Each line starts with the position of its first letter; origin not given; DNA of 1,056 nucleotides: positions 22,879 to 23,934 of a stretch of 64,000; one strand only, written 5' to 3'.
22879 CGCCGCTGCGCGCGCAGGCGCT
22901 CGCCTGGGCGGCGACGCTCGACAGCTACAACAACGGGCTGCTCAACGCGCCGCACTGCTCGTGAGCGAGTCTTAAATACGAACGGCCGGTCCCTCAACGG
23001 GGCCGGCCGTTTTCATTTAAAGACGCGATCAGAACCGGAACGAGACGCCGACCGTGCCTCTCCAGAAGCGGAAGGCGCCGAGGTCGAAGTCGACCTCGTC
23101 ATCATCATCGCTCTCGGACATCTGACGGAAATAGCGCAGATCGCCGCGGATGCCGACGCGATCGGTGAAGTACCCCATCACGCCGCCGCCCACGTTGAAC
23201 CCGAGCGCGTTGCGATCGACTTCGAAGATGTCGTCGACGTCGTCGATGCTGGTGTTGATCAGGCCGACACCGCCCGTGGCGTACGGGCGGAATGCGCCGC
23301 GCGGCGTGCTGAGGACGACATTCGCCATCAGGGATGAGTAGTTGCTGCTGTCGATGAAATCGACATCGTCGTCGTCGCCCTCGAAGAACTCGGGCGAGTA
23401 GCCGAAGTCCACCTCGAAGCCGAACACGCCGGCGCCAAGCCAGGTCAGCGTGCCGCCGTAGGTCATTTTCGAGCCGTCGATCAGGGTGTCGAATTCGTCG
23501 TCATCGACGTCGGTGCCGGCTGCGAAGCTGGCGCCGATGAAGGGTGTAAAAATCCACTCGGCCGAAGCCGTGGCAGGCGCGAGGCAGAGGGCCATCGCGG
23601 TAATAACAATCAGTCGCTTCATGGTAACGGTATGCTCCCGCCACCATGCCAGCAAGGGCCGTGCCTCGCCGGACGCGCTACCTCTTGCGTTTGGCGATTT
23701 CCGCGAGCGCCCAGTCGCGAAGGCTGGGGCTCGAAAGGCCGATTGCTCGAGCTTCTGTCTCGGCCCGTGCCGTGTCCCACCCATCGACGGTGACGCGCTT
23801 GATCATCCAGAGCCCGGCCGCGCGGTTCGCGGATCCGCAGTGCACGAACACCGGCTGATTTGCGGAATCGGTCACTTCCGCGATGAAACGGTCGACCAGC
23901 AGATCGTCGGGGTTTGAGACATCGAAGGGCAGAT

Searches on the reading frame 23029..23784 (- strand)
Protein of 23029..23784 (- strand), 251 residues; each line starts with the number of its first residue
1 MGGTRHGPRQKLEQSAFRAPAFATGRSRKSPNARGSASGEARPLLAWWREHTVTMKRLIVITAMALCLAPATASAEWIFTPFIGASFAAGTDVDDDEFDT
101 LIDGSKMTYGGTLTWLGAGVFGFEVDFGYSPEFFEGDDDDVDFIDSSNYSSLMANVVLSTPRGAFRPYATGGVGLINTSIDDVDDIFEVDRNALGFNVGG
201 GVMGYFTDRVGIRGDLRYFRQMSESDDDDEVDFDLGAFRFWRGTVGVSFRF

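Call 52: search_protein_families(library=pfam, proteins=[window:23029-23784:-], max_evalue=0.000001)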
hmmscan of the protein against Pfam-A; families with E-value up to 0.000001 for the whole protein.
window:23029-23784:- (251 aa): 1 family
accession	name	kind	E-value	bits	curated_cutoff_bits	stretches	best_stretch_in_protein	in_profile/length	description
PF13505.12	OMP_b-brl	-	8.5e-13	49.3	28.7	1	61-233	3-162/175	Outer membrane protein beta-barrel domain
